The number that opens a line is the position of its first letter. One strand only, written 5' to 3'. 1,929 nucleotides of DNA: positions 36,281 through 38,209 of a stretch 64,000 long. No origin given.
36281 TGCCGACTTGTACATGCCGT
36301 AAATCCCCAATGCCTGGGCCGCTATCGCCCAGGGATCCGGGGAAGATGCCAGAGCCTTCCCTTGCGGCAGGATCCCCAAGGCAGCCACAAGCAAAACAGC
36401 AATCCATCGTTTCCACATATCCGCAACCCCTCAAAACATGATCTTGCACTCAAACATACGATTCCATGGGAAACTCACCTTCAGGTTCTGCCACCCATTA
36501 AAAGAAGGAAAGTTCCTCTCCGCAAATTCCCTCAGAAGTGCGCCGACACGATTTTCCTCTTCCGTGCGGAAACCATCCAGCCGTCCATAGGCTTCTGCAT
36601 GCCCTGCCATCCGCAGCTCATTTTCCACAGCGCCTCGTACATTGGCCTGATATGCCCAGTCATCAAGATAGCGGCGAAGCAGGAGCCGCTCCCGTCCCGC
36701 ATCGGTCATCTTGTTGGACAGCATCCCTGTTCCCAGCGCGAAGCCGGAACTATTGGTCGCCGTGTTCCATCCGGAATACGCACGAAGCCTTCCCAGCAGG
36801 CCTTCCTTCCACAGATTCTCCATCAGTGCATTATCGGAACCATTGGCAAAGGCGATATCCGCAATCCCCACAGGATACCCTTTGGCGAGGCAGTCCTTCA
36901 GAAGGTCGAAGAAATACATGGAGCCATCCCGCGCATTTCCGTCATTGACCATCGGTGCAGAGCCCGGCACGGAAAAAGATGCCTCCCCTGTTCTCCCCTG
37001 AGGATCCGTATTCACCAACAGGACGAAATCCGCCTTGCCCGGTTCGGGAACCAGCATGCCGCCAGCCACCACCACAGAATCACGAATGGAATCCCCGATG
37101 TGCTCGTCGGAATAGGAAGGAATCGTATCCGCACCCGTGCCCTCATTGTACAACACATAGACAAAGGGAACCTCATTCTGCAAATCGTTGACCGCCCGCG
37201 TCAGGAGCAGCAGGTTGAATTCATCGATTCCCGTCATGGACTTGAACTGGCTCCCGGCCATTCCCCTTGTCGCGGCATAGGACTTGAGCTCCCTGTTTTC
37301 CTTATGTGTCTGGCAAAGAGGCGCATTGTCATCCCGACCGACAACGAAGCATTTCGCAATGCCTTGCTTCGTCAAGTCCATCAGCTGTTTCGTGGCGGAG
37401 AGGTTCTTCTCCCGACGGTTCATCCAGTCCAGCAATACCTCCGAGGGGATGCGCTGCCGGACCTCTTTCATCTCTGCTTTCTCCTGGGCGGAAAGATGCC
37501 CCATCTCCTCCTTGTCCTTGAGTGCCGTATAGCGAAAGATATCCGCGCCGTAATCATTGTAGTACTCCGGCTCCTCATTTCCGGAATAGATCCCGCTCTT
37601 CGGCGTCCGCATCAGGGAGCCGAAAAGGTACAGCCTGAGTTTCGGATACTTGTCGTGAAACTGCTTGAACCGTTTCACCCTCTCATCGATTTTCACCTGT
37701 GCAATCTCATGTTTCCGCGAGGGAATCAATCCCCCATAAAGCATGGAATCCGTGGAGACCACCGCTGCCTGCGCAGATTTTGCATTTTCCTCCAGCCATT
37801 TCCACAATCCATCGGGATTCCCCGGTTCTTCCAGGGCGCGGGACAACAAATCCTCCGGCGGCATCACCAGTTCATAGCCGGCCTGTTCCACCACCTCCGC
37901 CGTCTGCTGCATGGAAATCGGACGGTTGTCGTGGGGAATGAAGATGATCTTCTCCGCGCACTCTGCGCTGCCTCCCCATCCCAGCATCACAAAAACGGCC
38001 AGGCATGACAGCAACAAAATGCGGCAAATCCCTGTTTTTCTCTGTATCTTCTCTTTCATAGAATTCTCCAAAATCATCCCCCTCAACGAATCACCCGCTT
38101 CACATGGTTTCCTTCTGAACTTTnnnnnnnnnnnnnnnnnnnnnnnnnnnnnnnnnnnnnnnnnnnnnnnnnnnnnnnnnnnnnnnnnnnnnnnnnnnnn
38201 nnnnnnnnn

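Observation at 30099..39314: Tightly packed four-gene cluster mixing exported and cytoplasmic proteins: SEC-C/SAP-like, DUF4127, M48/TPR protease, helicase-nuclease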

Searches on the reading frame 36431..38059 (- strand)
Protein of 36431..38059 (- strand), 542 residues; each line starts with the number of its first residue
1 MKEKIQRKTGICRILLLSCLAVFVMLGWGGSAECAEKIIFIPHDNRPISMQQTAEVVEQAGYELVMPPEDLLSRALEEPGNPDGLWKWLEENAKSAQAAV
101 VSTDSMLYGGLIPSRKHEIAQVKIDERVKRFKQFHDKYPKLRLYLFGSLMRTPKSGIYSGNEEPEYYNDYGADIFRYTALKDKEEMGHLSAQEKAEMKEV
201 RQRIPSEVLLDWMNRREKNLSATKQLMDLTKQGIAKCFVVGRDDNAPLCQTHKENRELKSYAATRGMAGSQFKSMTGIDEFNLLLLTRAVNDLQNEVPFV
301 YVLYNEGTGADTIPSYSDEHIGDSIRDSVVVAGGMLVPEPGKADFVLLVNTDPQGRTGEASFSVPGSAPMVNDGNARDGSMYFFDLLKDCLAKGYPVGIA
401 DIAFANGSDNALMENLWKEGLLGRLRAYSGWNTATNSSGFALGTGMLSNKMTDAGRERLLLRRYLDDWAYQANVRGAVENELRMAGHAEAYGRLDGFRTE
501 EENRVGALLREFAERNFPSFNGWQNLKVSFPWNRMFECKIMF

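Call 8: search_protein_families(library=pfam, proteins=[window:36431-38059:-], max_evalue=0.01)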
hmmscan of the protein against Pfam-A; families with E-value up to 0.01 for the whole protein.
window:36431-38059:- (542 aa): 1 family
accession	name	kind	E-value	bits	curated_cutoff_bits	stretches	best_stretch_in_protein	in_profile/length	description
PF13552.11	DUF4127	-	1.6e-151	505.6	27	1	38-540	1-488/489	Protein of unknown function (DUF4127)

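Call 10: search_protein_families(library=ncbifam, proteins=[window:36431-38059:-], max_evalue=0.01)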
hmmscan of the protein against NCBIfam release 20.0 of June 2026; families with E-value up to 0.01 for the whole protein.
window:36431-38059:- (542 aa): 0 families

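Call 11: search_protein_families(library=padloc, proteins=[window:36431-38059:-], max_evalue=0.01)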
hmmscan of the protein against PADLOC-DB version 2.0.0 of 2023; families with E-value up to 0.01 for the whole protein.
window:36431-38059:- (542 aa): 0 families

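Call 34: find_homologous_proteins(query=window:36431-38059:-, max_evalue=1e-10)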
Query window:36431-38059:- (542 aa): 2751 proteins with E <= 1e-10 among 8000 candidates; the best 120 are listed.
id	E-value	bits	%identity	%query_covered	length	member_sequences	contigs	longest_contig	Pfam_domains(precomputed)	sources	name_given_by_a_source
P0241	0.0e+0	1165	93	100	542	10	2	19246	PF13552.12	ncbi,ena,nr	ncbi:MAG: DUF4127 family protein [Selenomonadaceae bacterium]|nr:DUF4127 family protein [Selenomonad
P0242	3.9e-265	899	73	98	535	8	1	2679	PF13552.12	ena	-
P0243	2.4e-264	896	87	82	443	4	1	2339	PF13552.12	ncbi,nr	ncbi:MAG: DUF4127 family protein, partial [Selenomonadaceae bacterium]|nr:DUF4127 family protein [Se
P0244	1.5e-240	818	67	98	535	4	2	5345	PF13552.12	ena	-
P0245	4.1e-231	787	65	97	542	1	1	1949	PF13552.12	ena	-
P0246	9.7e-230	782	65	100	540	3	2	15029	PF13552.12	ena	-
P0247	1.8e-222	758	63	97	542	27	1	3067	PF13552.12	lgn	-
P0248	6.2e-218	743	61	99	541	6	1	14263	PF13552.12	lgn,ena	-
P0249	4.1e-192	658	55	100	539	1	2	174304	PF13552.12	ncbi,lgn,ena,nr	ncbi:MAG: DUF4127 family protein [Selenomonadaceae bacterium]|nr:DUF4127 family protein [Selenomonad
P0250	6.2e-185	634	54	98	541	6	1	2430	PF13552.12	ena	-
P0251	8.0e-185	634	55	94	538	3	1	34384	PF13552.12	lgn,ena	-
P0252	9.5e-184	630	55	93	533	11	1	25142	PF13552.12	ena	-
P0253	1.3e-182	626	54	97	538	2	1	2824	PF13552.12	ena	-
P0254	1.5e-182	626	54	96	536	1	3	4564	PF13552.12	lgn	-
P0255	4.6e-182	625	54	96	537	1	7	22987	PF13552.12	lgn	-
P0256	3.6e-181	622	54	98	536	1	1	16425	PF13552.12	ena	-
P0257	5.9e-181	621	54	97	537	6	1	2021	PF13552.12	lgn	-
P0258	4.3e-180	618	55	97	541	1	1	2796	PF13552.12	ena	-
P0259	1.6e-179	616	54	97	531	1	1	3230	PF13552.12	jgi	jgi:hypothetical protein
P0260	1.8e-179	616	55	98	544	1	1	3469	PF13552.12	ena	-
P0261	1.1e-178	613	53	96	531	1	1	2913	PF13552.12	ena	-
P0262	5.3e-178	611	53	96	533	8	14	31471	PF13552.12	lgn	-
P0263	1.8e-177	610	54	94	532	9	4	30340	PF13552.12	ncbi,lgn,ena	-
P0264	6.1e-177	608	52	100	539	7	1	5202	PF13552.12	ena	-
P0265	9.3e-177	607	53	98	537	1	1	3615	PF13552.12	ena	-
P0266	1.3e-176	607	52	96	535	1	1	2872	PF13552.12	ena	-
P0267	1.3e-176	607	54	97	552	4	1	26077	PF13552.12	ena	-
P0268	1.6e-176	606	52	97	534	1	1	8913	PF13552.12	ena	-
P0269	1.7e-176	606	53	96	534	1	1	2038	PF13552.12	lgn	-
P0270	1.8e-176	606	52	98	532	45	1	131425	PF13552.12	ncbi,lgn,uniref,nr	ncbi:Protein of unknown function [Selenomonas sp. WCT3]|uniref:DUF4127 family protein n=1 Tax=Seleno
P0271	1.9e-176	606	52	98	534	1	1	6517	PF13552.12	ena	-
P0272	2.0e-176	606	50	98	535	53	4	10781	PF13552.12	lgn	-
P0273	2.5e-176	606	54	94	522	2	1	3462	PF13552.12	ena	-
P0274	4.1e-176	605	52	98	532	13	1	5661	PF13552.12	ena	-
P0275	4.9e-176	605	53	98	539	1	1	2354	PF13552.12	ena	-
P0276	5.3e-176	605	53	99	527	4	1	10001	PF13552.12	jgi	jgi:hypothetical protein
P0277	5.8e-176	605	53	99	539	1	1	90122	PF13552.12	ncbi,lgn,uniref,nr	ncbi:Protein of unknown function [Selenomonas ruminantium]|uniref:DUF4127 family protein n=1 Tax=Sel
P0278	9.4e-176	604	54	93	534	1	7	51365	PF13552.12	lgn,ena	-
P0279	1.2e-175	604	53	94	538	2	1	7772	PF13552.12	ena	-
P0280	1.2e-175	603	52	99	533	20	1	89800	PF13552.12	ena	-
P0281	1.3e-175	603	53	98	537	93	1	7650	PF13552.12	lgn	-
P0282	1.7e-175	603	53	93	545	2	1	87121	PF13552.12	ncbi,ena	-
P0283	1.8e-175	603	52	98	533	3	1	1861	PF13552.12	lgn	-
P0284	1.8e-175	603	56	94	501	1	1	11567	PF13552.12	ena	-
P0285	2.6e-175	602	52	98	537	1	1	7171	PF13552.12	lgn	-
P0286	7.7e-175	601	52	100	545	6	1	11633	PF13552.12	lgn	-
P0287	8.3e-175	601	53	98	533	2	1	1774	PF13552.12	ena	-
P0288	8.6e-175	601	52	97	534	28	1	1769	PF13552.12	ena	-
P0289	1.2e-174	600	52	100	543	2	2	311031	PF13552.12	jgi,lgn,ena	-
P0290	1.3e-174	600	52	99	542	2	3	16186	PF13552.12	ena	-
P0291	1.5e-174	600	51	98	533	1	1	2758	PF13552.12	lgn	-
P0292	1.6e-174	600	52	100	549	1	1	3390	PF13552.12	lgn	-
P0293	1.7e-174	600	53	100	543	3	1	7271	PF13552.12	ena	-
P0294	3.9e-174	598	51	97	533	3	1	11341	PF13552.12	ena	-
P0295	4.9e-174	598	55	93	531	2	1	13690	PF13552.12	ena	-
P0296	5.1e-174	598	52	100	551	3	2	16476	PF13552.12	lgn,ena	-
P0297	7.5e-174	598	53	93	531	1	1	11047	PF13552.12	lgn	-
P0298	9.9e-174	597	53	93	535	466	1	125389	PF13552.12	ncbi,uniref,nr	ncbi:DUF4127 family protein [uncultured Selenomonas sp.]|uniref:DUF4127 family protein n=1 Tax=uncul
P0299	1.7e-173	596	54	94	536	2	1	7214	PF13552.12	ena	-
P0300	1.7e-173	596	53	93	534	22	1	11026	PF13552.12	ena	-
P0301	2.2e-173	596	52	98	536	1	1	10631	PF13552.12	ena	-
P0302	2.3e-173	596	52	97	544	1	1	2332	PF13552.12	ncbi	-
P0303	2.4e-173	596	51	98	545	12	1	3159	PF13552.12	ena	-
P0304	2.6e-173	596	52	97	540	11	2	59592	PF13552.12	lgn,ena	-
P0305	2.7e-173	596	53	98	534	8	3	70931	PF13552.12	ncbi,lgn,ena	-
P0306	3.1e-173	596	49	99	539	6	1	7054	PF13552.12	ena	-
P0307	4.5e-173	595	51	98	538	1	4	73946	PF13552.12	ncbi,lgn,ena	-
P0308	5.7e-173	595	51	96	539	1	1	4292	PF13552.12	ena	-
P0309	7.4e-173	594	51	96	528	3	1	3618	PF13552.12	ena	-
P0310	1.0e-172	594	54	93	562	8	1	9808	PF13552.12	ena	-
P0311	1.1e-172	594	52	97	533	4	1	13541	PF13552.12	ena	-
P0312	1.3e-172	593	54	94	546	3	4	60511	PF13552.12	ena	-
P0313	1.3e-172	593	51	98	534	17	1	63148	PF13552.12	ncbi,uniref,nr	ncbi:DUF4127 family protein [Mitsuokella sp. AF21-1AC]|uniref:DUF4127 family protein n=1 Tax=Mitsuok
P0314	1.5e-172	593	52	99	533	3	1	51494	PF13552.12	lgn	-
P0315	1.7e-172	593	52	97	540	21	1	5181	PF13552.12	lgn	-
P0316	1.9e-172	593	52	97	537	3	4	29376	PF13552.12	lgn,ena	-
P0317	2.3e-172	593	52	98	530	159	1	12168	PF13552.12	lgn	-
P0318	2.7e-172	592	52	98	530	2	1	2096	PF13552.12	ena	-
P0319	4.1e-172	592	51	100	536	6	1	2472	PF13552.12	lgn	-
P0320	4.7e-172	592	52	96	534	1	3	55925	PF13552.12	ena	-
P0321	5.3e-172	591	51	93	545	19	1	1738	PF13552.12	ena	-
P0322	5.7e-172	591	51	97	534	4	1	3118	PF13552.12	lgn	-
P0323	5.9e-172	591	51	93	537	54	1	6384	PF13552.12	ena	-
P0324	6.2e-172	591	52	98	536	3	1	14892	PF13552.12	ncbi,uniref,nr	ncbi:DUF4127 family protein [Selenomonas sp.]|uniref:DUF4127 family protein n=1 Tax=Selenomonas sp. 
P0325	7.1e-172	591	50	98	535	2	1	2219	PF13552.12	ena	-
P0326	7.2e-172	591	53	94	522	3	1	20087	PF13552.12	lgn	-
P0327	9.3e-172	591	52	98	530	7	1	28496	PF13552.12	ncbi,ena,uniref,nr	ncbi:MAG: DUF4127 family protein [Selenomonas ruminantium]|uniref:DUF4127 family protein n=2 Tax=Sel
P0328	1.1e-171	590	53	93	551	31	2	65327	PF13552.12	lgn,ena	-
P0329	2.3e-171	589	53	94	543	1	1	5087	PF13552.12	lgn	-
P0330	2.7e-171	589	51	97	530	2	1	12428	PF13552.12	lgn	-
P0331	3.0e-171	589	49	100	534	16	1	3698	PF13552.12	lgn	-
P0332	3.4e-171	589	48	98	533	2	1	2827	PF13552.12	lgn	-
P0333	3.6e-171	589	51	99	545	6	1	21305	PF13552.12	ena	-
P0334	3.9e-171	589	51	98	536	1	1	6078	PF13552.12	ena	-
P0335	5.2e-171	588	54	93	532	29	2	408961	PF13552.12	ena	-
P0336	5.8e-171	588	52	97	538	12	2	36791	PF13552.12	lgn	-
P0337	5.9e-171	588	52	99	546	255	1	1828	PF13552.12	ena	-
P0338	8.6e-171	587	52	97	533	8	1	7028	PF13552.12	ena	-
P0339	8.8e-171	587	52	97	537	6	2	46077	PF13552.12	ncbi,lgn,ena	-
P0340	1.0e-170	587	52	98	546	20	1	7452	PF13552.12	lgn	-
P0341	1.6e-170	587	53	98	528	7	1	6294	PF13552.12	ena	-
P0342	1.9e-170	586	53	94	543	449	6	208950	PF13552.12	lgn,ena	-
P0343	2.8e-170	586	52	98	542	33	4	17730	PF13552.12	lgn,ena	-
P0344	3.0e-170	586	51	98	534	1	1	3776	PF13552.12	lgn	-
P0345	3.3e-170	586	51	98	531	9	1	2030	PF13552.12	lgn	-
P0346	3.5e-170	585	54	93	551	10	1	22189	PF13552.12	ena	-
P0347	4.0e-170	585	52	94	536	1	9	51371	PF13552.12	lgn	-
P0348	4.2e-170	585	52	96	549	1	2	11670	PF13552.12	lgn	-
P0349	4.9e-170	585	48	100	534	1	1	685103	PF13552.12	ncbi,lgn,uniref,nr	ncbi:Protein of unknown function [Selenomonas sp. GACV-9]|uniref:DUF4127 family protein n=1 Tax=Sele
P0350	5.3e-170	585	52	94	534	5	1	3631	PF13552.12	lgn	-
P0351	7.9e-170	584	48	100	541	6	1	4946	PF13552.12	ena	-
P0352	8.2e-170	584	51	98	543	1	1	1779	PF13552.12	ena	-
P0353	8.2e-170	584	50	97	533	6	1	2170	PF13552.12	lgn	-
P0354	1.2e-169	584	52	98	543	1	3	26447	PF13552.12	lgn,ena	-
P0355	1.2e-169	584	53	94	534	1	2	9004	PF13552.12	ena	-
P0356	4.0e-169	582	52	93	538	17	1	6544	PF13552.12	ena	-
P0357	4.1e-169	582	51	98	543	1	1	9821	PF13552.12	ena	-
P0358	4.9e-169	582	52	96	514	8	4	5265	PF13552.12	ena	-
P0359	5.2e-169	582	52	94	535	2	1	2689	PF13552.12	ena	-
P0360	5.7e-169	581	51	98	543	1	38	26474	PF13552.12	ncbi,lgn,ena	-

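Call 35: find_encoding_contigs(protein=P0349, flank=8000, max_places=1)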
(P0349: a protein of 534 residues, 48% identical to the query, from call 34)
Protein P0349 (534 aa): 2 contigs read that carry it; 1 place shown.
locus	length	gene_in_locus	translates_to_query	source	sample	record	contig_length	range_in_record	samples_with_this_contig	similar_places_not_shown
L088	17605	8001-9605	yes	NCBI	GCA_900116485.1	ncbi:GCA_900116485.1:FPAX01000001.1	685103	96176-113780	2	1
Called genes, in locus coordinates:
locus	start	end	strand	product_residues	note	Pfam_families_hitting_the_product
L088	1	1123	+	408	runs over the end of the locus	PF28597:T2SSF_N, PF00482:T2SSF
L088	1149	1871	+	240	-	PF00149:Metallophos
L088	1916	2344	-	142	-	PF00254:FKBP_C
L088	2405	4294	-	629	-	PF00795:CN_hydrolase, PF02540:NAD_synthase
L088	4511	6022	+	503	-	PF14821:Thr_synth_N, PF00291:PALP, PF24857:THR4_C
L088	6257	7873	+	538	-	PF01293:PEPCK_ATP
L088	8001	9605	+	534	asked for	PF13552:DUF4127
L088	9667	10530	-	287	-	PF00702:Hydrolase, PF05116:S6PP (weak), PF08282:Hydrolase_3, PF05116:S6PP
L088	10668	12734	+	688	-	PF17191:RecG_wedge, PF01336:tRNA_anti-codon, PF00270:DEAD, PF04851:ResIII (weak), PF00271:Helicase_C, PF19833:RecG_dom3_C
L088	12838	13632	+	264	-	PF01113:DapB_N, PF03447:NAD_binding_3 (weak), PF05173:DapB_C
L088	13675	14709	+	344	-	PF01118:Semialdhyde_dh, PF02774:Semialdhyde_dhC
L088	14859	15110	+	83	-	PF06135:IreB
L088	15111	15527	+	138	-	PF03652:RuvX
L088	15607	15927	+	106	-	PF06949:DUF1292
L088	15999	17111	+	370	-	PF02618:YceG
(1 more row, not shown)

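Call 36: find_encoding_contigs(protein=P0313, flank=8000, max_places=1)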
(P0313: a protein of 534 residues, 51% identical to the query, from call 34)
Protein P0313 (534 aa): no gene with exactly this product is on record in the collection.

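Call 37: find_encoding_contigs(protein=P0246, flank=8000, max_places=1)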
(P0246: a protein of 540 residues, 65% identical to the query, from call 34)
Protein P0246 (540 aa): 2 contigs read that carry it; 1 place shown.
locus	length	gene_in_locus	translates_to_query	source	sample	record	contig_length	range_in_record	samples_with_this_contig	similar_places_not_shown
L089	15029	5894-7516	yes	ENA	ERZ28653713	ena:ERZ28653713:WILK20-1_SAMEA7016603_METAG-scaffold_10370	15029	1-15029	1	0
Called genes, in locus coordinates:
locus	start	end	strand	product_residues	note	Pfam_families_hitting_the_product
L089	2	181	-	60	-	?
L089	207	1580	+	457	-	PF05673:DUF815, PF13191:AAA_16 (faint), PF20720:nSTAND3 (weak)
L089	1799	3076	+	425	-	PF02040:ArsB, PF03600:CitMHS, PF16980:CitMHS_2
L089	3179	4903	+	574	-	PF12729:4HB_MCP_1, PF00672:HAMP (faint), PF00015:MCPsignal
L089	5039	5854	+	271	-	PF22435:MRM3-like_sub_bind, PF00588:SpoU_methylase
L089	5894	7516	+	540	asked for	PF13552:DUF4127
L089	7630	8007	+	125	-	-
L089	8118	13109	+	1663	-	PF00353:HemolysinCabind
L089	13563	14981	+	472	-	PF07992:Pyr_redox_2, PF01266:DAO (faint), PF00070:Pyr_redox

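Call 50: search_solved_structures(query=window:36431-38059:-, max_evalue=1)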
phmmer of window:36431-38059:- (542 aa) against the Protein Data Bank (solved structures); distinct sequences matched with E-value up to 1: 1.
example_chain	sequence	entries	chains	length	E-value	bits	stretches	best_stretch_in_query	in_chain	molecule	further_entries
6tjd_A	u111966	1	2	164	0.48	12.3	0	81-110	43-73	Cake4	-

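Call 61: predict_structure(alignment_id=A2)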
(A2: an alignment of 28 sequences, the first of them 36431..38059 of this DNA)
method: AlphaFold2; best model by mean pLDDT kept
length: 542 residues; sequences in the alignment: 28
mean_pLDDT: 90.2   pTM: 0.88
mean pLDDT of the five models: 90.2, 89.1, 87.6, 87.0, 87.0
residues with pLDDT >= 90: 382; 70-90: 124; 50-70: 24; < 50: 12
segments of 3 or more residues with pLDDT < 50: 28-34, 360-362
pLDDT, mean of each block of 10 residues (from residue 1): 61 79 57 72 93 95 96 87 98 96 97 87 97 98 96 82 89 92 87 95 96 94 98 98 77 91 95 92 98 97 94 83 96 98 98 76 61 88 97 98 89 96 97 90 97 95 95 92 91 89 96 92 90 87 88
secondary structure, 60 per line:
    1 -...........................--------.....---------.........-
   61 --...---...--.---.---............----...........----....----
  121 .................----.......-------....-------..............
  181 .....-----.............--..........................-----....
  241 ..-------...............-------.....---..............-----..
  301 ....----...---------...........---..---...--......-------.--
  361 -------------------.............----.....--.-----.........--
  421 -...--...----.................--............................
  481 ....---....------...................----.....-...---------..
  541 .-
elements in order: H2-28 E37-41 H51-59 E63-65 H82-93 E98-102 H103-108 H113-116 H121-137 E142-148 H156-159 H167-185 H191-203 H206-231 E237-242 H250-264 E272-276 H280-293 E299-304 H321-331 E345-350 H380-392 E397-401 H410-418 E427-429 H434-450 H453-484 H488-491 H498-516 H521-525 E527-529 E539-541
